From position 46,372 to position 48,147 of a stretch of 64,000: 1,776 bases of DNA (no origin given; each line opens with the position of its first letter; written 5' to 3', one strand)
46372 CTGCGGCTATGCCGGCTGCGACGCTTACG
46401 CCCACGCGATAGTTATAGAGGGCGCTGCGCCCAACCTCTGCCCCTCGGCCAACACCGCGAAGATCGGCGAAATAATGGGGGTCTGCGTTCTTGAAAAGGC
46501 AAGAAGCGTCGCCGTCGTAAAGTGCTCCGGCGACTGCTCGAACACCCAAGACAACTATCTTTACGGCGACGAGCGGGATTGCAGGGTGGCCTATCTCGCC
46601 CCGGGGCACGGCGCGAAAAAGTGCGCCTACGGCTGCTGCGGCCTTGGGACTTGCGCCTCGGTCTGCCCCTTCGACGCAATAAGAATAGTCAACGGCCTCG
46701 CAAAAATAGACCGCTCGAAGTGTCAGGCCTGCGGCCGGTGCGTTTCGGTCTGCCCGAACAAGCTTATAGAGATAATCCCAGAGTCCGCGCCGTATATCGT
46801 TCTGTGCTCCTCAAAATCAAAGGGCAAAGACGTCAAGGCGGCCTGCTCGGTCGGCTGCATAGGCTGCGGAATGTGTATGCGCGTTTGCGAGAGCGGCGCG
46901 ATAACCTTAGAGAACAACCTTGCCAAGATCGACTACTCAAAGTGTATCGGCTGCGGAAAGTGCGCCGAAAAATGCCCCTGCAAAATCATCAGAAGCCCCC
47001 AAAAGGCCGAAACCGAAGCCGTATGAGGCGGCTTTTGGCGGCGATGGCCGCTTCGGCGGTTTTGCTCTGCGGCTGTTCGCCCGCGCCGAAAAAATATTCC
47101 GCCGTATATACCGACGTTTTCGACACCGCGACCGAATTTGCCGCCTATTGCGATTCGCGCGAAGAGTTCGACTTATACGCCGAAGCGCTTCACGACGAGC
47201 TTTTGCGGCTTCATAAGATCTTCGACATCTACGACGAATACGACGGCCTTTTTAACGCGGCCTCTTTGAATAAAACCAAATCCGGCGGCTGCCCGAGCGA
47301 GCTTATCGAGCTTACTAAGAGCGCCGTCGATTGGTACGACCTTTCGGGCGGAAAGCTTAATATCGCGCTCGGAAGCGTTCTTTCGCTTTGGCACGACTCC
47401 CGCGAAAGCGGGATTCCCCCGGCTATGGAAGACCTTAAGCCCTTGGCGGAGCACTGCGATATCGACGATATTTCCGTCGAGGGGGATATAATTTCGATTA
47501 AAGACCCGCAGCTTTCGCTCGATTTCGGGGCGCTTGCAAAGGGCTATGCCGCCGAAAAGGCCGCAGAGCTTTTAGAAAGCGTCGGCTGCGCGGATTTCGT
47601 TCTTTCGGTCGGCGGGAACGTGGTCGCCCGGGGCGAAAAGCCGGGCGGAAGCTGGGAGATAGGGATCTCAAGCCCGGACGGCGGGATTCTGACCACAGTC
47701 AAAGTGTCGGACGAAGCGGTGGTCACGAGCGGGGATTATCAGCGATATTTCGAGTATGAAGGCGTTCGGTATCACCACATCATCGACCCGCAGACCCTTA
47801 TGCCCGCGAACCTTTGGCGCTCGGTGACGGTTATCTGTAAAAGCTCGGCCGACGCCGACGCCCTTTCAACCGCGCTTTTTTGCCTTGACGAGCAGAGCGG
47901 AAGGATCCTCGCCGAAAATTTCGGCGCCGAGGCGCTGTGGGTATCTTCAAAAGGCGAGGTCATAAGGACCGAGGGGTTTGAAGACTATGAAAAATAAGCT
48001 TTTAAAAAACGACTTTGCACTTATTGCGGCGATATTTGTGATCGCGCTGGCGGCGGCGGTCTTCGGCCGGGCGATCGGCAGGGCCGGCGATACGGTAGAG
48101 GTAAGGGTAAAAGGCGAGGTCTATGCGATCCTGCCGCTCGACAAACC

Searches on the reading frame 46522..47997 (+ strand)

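Call 38: search_protein_families(library=pfam, proteins=[window:46522-47997:+], max_evalue=0.0001)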
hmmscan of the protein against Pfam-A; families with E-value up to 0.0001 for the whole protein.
window:46522-47997:+ (491 aa): 1 family
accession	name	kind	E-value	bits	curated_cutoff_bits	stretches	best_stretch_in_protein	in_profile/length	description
PF02424.20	ApbE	-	1.4e-66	225.2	25.6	1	201-472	2-265/266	ApbE family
